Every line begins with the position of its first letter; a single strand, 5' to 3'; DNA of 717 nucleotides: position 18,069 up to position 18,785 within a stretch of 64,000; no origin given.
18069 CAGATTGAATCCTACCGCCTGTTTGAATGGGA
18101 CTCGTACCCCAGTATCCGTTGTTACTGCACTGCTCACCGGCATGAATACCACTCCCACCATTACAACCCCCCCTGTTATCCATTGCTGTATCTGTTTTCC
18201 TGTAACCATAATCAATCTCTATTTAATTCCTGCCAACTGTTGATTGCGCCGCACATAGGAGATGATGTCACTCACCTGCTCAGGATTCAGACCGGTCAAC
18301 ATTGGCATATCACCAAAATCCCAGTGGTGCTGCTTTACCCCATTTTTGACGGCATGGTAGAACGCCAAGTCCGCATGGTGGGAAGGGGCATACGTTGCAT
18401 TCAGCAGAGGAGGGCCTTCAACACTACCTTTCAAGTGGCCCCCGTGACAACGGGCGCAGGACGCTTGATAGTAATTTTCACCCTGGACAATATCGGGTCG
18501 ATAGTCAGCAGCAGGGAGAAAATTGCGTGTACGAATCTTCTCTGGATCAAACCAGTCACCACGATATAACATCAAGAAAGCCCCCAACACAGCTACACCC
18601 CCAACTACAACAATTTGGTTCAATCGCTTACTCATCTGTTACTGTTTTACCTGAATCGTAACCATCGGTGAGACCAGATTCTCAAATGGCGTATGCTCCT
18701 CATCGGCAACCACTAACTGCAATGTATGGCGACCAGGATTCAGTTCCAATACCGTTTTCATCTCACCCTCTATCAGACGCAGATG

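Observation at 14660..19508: Seven-gene copper operon coupling a Cu-ATPase and DUF411 to three c-type cytochromes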

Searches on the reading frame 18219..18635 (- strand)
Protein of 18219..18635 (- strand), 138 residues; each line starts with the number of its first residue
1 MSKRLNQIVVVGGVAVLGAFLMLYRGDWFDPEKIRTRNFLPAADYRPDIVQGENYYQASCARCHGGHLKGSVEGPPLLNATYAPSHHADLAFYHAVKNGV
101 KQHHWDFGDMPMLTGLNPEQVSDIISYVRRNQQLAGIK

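Call 3: search_protein_families(library=pfam, proteins=[window:18219-18635:-], max_evalue=0.01)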
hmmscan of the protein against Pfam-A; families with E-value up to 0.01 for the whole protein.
window:18219-18635:- (138 aa): 2 families
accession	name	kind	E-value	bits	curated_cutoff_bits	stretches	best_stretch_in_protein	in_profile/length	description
PF00034.26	Cytochrom_C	-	1.8e-12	48.9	21.3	1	51-129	3-87/90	Cytochrome c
PF13442.11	Cytochrome_CBB3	-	1.1e-09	38.9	27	1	49-128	3-68/68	Cytochrome C oxidase, cbb3-type, subunit III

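Call 4: search_protein_families(library=ncbifam, proteins=[window:18219-18635:-], max_evalue=0.01)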
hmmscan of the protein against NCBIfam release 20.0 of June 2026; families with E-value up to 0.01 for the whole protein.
window:18219-18635:- (138 aa): 8 families
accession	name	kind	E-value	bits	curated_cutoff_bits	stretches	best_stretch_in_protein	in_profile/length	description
NF011054.0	PRK14486.1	equivalog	1.9e-07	30.9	447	1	41-132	207-291/294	putative bifunctional cbb3-type cytochrome c oxidase subunit II/cytochrome c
NF050122.1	bc1_QcrC_actin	exception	3.3e-07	29.9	200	1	44-78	36-70/253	cytochrome bc1 complex diheme cytochrome c subunit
TIGR00782.1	ccoP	equivalog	1.6e-06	27.7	179.95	1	51-131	109-192/285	cytochrome-c oxidase, cbb3-type subunit III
NF045773.1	cytochro_C550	exception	1.5e-05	24.9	125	1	50-81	50-80/118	cytochrome c550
NF045774.1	cytochro_C551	exception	0.0002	21.3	118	1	48-78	38-67/110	cytochrome c551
TIGR03872.1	cytochrome_MoxG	equivalog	0.00037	20.6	147.8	1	49-131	44-121/133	cytochrome c(L), periplasmic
TIGR02603.1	CxxCH_TIGR02603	domain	0.0012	18.9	68.15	0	47-80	1-34/134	putative heme-binding domain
TIGR04494.1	c550_PedF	equivalog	0.0034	17.3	122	1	49-127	51-126/133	cytochrome c-550 PedF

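Call 15: find_homologous_proteins(query=window:18219-18635:-, max_evalue=0.001)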
Query window:18219-18635:- (138 aa): 60 proteins with E <= 0.001 among 66 candidates.
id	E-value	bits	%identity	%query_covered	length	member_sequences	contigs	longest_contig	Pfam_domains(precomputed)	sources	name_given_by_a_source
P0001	6.3e-91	320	100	100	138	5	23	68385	PF13442.12,PF00034.27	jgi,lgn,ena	-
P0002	4.1e-62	227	73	96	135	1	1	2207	PF13442.12,PF00034.27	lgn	-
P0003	4.4e-56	207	66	97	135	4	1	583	PF13442.12,PF00034.27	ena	-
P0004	5.6e-54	200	77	80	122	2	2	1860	PF13442.12,PF00034.27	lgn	-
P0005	1.0e-51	193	69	88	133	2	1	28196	PF13442.12,PF00034.27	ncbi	-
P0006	1.9e-51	192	73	80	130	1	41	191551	PF13442.12,PF00034.27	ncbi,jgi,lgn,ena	-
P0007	5.5e-51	191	63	91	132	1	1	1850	PF13442.12,PF00034.27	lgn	-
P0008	2.7e-49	185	68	80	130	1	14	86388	PF13442.12,PF00034.27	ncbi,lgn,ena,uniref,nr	ncbi:MAG: cytochrome c [Gammaproteobacteria bacterium]|uniref:Cytochrome c n=1 Tax=Candidatus Thiopo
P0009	1.1e-48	183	68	81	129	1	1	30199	PF13442.12,PF00034.27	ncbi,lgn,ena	-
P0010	1.1e-48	183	68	81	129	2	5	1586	PF13442.12,PF00034.27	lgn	-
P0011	1.2e-48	183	57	97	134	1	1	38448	PF13442.12,PF00034.27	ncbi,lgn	-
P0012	1.5e-48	183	69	80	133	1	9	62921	PF13442.12,PF00034.27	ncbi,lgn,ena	-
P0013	1.0e-46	177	63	91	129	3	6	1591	PF13442.12,PF00034.27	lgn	-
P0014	1.1e-46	177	66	81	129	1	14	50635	PF13442.12,PF00034.27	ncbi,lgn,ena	-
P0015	4.9e-45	171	66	81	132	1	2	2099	PF13442.12,PF00034.27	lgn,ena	-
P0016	9.4e-45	170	61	90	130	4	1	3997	PF13442.12,PF00034.27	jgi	-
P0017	2.4e-44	169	53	93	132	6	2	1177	PF13442.12,PF00034.27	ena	-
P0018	2.6e-44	169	58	80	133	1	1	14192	PF13442.12,PF00034.27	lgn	-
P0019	1.7e-38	150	50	97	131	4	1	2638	PF00034.27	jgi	-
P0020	2.3e-37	146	50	93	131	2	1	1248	PF13442.12,PF00034.27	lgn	-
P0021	1.4e-36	144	50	93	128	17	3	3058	PF13442.12,PF00034.27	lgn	-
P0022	1.4e-36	144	51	91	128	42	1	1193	PF13442.12,PF00034.27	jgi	-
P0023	2.9e-36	143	49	93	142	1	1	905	PF13442.12,PF00034.27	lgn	-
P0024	3.9e-36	142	49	95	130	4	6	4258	PF13442.12,PF00034.27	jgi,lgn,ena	-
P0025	2.3e-35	140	54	81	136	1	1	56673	PF13442.12,PF00034.27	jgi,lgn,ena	-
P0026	4.2e-35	139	52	91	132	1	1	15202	PF13442.12,PF00034.27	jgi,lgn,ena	-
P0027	1.2e-34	137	47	93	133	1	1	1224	PF13442.12,PF00034.27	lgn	-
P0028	5.2e-34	135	58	79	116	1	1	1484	PF13442.12,PF00034.27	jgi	jgi:mono/diheme cytochrome c family protein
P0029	8.5e-34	135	46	98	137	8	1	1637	PF13442.12,PF00034.27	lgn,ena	-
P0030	2.3e-33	133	56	78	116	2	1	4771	PF13442.12,PF00034.27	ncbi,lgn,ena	-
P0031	3.8e-33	133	47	99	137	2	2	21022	PF13442.12,PF00034.27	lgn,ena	-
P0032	5.4e-33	132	48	91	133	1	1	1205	PF13442.12,PF00034.27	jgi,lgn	-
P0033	1.6e-32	131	47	99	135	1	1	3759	PF13442.12,PF00034.27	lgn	-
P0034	1.2e-31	128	52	78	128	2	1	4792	PF13442.12,PF00034.27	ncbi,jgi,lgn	-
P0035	1.3e-31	128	51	80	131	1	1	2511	PF13442.12,PF00034.27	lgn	-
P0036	1.4e-31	128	44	93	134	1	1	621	PF13442.12,PF00034.27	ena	-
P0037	1.8e-31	127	47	89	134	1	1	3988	PF13442.12,PF00034.27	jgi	-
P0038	1.9e-31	127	53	78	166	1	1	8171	PF13442.12,PF00034.27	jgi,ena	jgi:mono/diheme cytochrome c family protein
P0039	1.9e-31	127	48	93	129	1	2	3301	PF13442.12,PF00034.27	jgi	-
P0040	1.9e-31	127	50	78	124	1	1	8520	PF13442.12,PF00034.27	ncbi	-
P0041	4.5e-31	126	49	89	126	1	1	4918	PF13442.12,PF00034.27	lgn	-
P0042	6.3e-31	125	50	79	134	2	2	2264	PF13442.12,PF00034.27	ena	-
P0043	1.7e-29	121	44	96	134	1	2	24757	PF13442.12,PF00034.27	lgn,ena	-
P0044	3.1e-29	120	55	71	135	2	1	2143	PF13442.12,PF00034.27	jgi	-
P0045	4.7e-29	119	57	68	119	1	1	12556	PF13442.12,PF00034.27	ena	-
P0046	7.2e-29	119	46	78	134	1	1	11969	PF13442.12,PF00034.27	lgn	-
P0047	1.1e-28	118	51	81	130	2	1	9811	PF13442.12,PF00034.27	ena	-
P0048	2.3e-25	107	51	65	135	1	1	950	PF13442.12,PF00034.27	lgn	-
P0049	3.1e-25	107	50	78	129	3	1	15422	PF13442.12,PF00034.27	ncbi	-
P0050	8.0e-25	106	54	63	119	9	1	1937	PF13442.12,PF00034.27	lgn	-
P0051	8.1e-25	106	54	63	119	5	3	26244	PF13442.12,PF00034.27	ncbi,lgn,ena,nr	ncbi:MAG: cytochrome c [Chloroflexi bacterium]|nr:cytochrome c [Chloroflexota bacterium]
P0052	1.0e-23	102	43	91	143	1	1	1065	PF13442.12,PF00034.27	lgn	-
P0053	3.1e-23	101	53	63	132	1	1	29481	PF13442.12,PF00034.27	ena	-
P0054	1.0e-22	99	52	63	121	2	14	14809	PF13442.12,PF00034.27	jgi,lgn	jgi:mono/diheme cytochrome c family protein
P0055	4.4e-22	97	51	63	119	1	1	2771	PF13442.12,PF00034.27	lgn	-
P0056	4.9e-21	93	50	62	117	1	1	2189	PF13442.12,PF00034.27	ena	-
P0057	8.0e-21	93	50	62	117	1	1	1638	PF13442.12,PF00034.27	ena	-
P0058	1.4e-20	92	50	62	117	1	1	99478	PF13442.12,PF00034.27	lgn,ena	-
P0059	2.0e-20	91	49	62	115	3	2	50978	PF13442.12,PF00034.27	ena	-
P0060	2.1e-20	91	40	89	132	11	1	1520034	PF13442.12,PF00034.27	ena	-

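Call 16: find_encoding_contigs(protein=P0001, flank=6000, max_places=4)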
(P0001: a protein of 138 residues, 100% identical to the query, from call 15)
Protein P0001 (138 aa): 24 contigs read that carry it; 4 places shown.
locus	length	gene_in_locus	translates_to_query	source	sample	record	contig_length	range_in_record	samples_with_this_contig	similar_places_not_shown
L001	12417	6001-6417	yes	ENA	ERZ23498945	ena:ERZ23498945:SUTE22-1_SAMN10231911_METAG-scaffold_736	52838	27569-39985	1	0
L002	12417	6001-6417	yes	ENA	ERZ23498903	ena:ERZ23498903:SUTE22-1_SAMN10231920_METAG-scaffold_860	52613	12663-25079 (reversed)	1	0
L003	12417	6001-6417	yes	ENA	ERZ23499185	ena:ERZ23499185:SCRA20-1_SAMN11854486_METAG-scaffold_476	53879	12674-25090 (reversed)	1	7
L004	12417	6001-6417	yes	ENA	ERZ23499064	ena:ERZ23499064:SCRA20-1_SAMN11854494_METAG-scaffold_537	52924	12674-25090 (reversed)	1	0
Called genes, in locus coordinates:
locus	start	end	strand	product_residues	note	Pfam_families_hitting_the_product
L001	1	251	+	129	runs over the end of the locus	PF01648:ACPS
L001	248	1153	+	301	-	PF00291:PALP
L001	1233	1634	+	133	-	-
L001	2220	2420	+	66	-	PF00403:HMA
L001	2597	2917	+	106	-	PF00486:Trans_reg_C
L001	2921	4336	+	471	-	PF00672:HAMP, PF00512:HisKA, PF02518:HATPase_c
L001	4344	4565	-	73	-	PF09851:SHOCT (weak)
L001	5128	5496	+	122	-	-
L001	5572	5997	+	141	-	PF14347:DUF4399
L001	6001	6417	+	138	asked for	PF13442:Cytochrome_CBB3, PF00034:Cytochrom_C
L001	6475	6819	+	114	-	PF00034:Cytochrom_C, PF13442:Cytochrome_CBB3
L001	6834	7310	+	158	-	PF00034:Cytochrom_C, PF13442:Cytochrome_CBB3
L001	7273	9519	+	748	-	PF00403:HMA, PF00122:E1-E2_ATPase, PF00702:Hydrolase, PF08282:Hydrolase_3 (weak)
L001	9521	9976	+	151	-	PF04214:DUF411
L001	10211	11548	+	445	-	PF01938:TRAM, PF05958:tRNA_U5-meth_tr, PF13649:Methyltransf_25 (weak), PF13847:Methyltransf_31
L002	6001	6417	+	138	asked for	PF13442:Cytochrome_CBB3, PF00034:Cytochrom_C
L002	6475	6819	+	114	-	PF00034:Cytochrom_C, PF13442:Cytochrome_CBB3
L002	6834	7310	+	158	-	PF00034:Cytochrom_C, PF13442:Cytochrome_CBB3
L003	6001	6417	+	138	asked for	PF13442:Cytochrome_CBB3, PF00034:Cytochrom_C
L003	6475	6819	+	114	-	PF00034:Cytochrom_C, PF13442:Cytochrome_CBB3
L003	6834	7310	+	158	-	PF00034:Cytochrom_C, PF13442:Cytochrome_CBB3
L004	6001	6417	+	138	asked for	PF13442:Cytochrome_CBB3, PF00034:Cytochrom_C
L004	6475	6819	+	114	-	PF00034:Cytochrom_C, PF13442:Cytochrome_CBB3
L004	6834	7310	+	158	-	PF00034:Cytochrom_C, PF13442:Cytochrome_CBB3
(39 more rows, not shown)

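Call 17: find_encoding_contigs(protein=P0006, flank=8000, max_places=3)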
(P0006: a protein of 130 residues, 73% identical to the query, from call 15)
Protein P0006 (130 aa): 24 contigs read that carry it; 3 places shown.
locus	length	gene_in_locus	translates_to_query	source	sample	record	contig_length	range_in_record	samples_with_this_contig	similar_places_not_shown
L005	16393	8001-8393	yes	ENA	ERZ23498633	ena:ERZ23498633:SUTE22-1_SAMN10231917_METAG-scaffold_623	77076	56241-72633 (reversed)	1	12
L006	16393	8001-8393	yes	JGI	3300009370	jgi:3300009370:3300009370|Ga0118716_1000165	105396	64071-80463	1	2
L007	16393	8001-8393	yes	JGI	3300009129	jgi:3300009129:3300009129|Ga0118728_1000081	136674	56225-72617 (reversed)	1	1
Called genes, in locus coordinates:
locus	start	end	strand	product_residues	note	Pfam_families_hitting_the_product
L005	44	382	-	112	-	-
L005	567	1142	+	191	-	-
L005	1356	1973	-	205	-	PF00717:Peptidase_S24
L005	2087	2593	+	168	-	PF00717:Peptidase_S24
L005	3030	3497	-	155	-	PF04214:DUF411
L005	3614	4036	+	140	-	-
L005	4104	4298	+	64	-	PF00403:HMA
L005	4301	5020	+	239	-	PF00072:Response_reg, PF00486:Trans_reg_C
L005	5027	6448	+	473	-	PF00672:HAMP, PF00512:HisKA (weak), PF02518:HATPase_c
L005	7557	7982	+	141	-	PF14347:DUF4399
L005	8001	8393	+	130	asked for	PF00034:Cytochrom_C, PF13442:Cytochrome_CBB3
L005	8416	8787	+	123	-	PF00034:Cytochrom_C, PF13442:Cytochrome_CBB3 (weak)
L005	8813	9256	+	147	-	PF13442:Cytochrome_CBB3, PF00034:Cytochrom_C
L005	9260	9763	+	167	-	PF00578:AhpC-TSA, PF08534:Redoxin, PF13905:Thioredoxin_8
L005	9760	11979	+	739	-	PF00403:HMA, PF00122:E1-E2_ATPase, PF00702:Hydrolase, PF08282:Hydrolase_3 (faint)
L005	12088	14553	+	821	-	PF00873:ACR_tran (faint), PF03176:MMPL, PF02460:Patched (weak), PF12349:Sterol-sensing, PF03176:MMPL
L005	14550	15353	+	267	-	PF07044:DUF1329, PF17131:TP_0789-like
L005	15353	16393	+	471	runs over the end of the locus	PF06980:DUF1302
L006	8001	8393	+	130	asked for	PF00034:Cytochrom_C, PF13442:Cytochrome_CBB3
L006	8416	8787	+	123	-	PF00034:Cytochrom_C, PF13442:Cytochrome_CBB3 (weak)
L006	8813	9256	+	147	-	PF13442:Cytochrome_CBB3, PF00034:Cytochrom_C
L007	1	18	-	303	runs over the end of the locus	PF04381:RdgC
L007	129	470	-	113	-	-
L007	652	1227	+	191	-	-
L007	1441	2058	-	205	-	PF00717:Peptidase_S24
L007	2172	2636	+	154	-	PF00717:Peptidase_S24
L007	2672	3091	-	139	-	PF09335:VTT_dom (weak)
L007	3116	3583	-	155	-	PF04214:DUF411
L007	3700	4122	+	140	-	-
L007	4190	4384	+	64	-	PF00403:HMA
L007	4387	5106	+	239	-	PF00072:Response_reg, PF00486:Trans_reg_C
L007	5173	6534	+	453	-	PF00672:HAMP, PF00512:HisKA (weak), PF02518:HATPase_c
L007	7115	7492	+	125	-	-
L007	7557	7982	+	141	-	PF14347:DUF4399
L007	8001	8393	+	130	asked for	PF00034:Cytochrom_C, PF13442:Cytochrome_CBB3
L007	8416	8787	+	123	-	PF00034:Cytochrom_C, PF13442:Cytochrome_CBB3 (weak)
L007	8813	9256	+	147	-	PF13442:Cytochrome_CBB3, PF00034:Cytochrom_C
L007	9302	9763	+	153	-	PF00578:AhpC-TSA, PF08534:Redoxin, PF13905:Thioredoxin_8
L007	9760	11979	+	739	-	PF00403:HMA, PF00122:E1-E2_ATPase, PF00702:Hydrolase, PF08282:Hydrolase_3 (faint)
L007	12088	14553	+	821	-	PF00873:ACR_tran (faint), PF03176:MMPL, PF02460:Patched (weak), PF12349:Sterol-sensing, PF03176:MMPL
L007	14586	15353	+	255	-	PF07044:DUF1329, PF17131:TP_0789-like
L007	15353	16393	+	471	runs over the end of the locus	PF06980:DUF1302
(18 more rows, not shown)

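Call 19: find_encoding_contigs(protein=P0060, flank=8000, max_places=2)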
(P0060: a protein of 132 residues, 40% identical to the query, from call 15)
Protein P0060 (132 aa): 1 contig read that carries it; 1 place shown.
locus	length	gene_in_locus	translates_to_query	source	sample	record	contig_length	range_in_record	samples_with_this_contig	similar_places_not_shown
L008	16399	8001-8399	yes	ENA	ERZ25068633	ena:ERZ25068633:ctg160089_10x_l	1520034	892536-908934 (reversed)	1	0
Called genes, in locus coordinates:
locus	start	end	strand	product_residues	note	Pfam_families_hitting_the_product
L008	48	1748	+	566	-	PF02776:TPP_enzyme_N, PF00205:TPP_enzyme_M, PF02775:TPP_enzyme_C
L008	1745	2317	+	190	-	PF01842:ACT, PF22629:ACT_AHAS_ss, PF13710:ACT_5, PF10369:ALS_ss_C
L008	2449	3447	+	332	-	PF02826:2-Hacid_dh_C (weak), PF07991:KARI_N, PF01450:KARI_C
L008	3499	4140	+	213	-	PF00702:Hydrolase, PF13419:HAD_2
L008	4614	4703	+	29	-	-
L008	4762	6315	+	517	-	PF00682:HMGL-like, PF22617:HCS_D2, PF08502:LeuA_dimer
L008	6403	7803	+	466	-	PF00330:Aconitase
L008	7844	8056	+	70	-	-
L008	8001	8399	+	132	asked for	PF13442:Cytochrome_CBB3, PF00034:Cytochrom_C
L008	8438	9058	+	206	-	PF00694:Aconitase_C, PF27512:LeuD, PF27434:LeuD_C (weak)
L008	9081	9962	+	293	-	PF00701:DHDPS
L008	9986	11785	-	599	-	PF01039:Carboxyl_trans, PF03255:ACCA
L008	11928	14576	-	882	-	PF17854:FtsK_alpha, PF01580:FtsK_SpoIIIE, PF09397:FtsK_gamma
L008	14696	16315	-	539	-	PF00753:Lactamase_B, PF12706:Lactamase_B_2, PF22505:RNase_J_b_CASP, PF07521:RMMBL, PF17770:RNase_J_C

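Call 20: find_encoding_contigs(protein=P0051, flank=8000, max_places=2)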
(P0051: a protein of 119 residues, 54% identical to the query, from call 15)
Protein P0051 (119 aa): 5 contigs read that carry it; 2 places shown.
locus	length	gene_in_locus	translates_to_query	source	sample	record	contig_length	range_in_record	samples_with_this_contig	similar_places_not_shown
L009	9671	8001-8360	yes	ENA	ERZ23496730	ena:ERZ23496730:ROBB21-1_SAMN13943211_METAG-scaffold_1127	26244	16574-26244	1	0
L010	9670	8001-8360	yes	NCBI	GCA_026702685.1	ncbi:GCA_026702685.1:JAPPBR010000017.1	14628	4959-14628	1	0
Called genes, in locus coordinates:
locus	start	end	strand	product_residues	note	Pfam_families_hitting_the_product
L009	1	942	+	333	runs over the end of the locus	PF02826:2-Hacid_dh_C (weak), PF07991:KARI_N, PF01450:KARI_C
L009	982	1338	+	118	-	PF05973:Gp49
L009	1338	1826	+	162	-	-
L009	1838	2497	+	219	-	PF00702:Hydrolase, PF13419:HAD_2 (weak)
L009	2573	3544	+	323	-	PF04471:Mrr_cat, PF22722:NA-iREase1 (weak)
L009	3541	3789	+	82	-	-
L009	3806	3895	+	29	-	-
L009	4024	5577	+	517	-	PF00682:HMGL-like, PF22617:HCS_D2, PF08502:LeuA_dimer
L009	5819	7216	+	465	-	PF00330:Aconitase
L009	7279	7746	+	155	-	-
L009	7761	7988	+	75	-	-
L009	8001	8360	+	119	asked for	PF13442:Cytochrome_CBB3, PF00034:Cytochrom_C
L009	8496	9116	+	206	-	PF00694:Aconitase_C, PF27512:LeuD, PF27434:LeuD_C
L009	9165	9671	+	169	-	PF00701:DHDPS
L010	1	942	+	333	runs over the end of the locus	PF02826:2-Hacid_dh_C (weak), PF07991:KARI_N, PF01450:KARI_C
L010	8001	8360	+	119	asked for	PF13442:Cytochrome_CBB3, PF00034:Cytochrom_C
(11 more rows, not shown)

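Call 22: search_solved_structures(query=A1, max_evalue=1, show_alignments=2)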
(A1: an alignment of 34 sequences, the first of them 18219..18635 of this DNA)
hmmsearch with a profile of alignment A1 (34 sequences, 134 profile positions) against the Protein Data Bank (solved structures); distinct sequences matched with E-value up to 1: 210 (the best 60 are shown).
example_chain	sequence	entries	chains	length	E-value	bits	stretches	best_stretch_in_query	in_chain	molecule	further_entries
6xkx_p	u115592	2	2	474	2.1e-13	53.5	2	43-125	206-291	Cbb3-type cytochrome c oxidase subunit CcoP,Cytochrome c-type cyt cy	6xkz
6xkw_p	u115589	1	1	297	4.2e-11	46.1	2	43-125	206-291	Cbb3-type cytochrome c oxidase subunit CcoP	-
6hwh_M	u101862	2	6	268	2.8e-10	43.4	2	38-75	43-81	Cytochrome bc1 complex cytochrome c subunit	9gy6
6adq_C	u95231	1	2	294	3.8e-10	42.9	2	38-75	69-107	Cytochrome bc1 complex cytochrome c subunit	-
7rh5_O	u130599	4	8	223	7.1e-10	42.1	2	46-75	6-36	Cytochrome bc1 complex cytochrome c subunit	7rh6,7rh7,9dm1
9wcx_U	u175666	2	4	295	1.1e-09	41.4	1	18-74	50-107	Cytochrome bc1 complex cytochrome c subunit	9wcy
8smr_G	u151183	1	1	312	1.3e-09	41.2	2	37-72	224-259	Cbb3-type cytochrome c oxidase subunit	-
7q21_C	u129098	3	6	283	1.4e-09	41.1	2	37-74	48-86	Cytochrome bc1 complex cytochrome c subunit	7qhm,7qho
8snh_G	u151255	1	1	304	2e-09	40.6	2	39-82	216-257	Cbb3-type cytochrome c oxidase subunit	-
3mk7_C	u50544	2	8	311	2e-09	40.6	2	40-75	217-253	Cytochrome c oxidase, cbb3-type, subunit P | Cbb3-type cytochrome c oxidase subunit CcoP1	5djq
9g83_v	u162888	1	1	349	8.9e-09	38.5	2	45-79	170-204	Cbb3-type cytochrome c oxidase subunit CcoP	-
8hcr_C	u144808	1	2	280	9.2e-08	35.2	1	42-74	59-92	Cytochrome bc1 complex cytochrome c subunit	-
7e1v_O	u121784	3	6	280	9.2e-08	35.2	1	42-74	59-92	Cytochrome bc1 complex cytochrome c subunit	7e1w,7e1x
7w2j_C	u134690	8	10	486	1e-07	35.1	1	43-125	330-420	Fructose dehydrogenase cytochrome subunit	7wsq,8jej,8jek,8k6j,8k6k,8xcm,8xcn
8ovc_O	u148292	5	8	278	1.1e-07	35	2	38-75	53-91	Cytochrome bc1 complex cytochrome c subunit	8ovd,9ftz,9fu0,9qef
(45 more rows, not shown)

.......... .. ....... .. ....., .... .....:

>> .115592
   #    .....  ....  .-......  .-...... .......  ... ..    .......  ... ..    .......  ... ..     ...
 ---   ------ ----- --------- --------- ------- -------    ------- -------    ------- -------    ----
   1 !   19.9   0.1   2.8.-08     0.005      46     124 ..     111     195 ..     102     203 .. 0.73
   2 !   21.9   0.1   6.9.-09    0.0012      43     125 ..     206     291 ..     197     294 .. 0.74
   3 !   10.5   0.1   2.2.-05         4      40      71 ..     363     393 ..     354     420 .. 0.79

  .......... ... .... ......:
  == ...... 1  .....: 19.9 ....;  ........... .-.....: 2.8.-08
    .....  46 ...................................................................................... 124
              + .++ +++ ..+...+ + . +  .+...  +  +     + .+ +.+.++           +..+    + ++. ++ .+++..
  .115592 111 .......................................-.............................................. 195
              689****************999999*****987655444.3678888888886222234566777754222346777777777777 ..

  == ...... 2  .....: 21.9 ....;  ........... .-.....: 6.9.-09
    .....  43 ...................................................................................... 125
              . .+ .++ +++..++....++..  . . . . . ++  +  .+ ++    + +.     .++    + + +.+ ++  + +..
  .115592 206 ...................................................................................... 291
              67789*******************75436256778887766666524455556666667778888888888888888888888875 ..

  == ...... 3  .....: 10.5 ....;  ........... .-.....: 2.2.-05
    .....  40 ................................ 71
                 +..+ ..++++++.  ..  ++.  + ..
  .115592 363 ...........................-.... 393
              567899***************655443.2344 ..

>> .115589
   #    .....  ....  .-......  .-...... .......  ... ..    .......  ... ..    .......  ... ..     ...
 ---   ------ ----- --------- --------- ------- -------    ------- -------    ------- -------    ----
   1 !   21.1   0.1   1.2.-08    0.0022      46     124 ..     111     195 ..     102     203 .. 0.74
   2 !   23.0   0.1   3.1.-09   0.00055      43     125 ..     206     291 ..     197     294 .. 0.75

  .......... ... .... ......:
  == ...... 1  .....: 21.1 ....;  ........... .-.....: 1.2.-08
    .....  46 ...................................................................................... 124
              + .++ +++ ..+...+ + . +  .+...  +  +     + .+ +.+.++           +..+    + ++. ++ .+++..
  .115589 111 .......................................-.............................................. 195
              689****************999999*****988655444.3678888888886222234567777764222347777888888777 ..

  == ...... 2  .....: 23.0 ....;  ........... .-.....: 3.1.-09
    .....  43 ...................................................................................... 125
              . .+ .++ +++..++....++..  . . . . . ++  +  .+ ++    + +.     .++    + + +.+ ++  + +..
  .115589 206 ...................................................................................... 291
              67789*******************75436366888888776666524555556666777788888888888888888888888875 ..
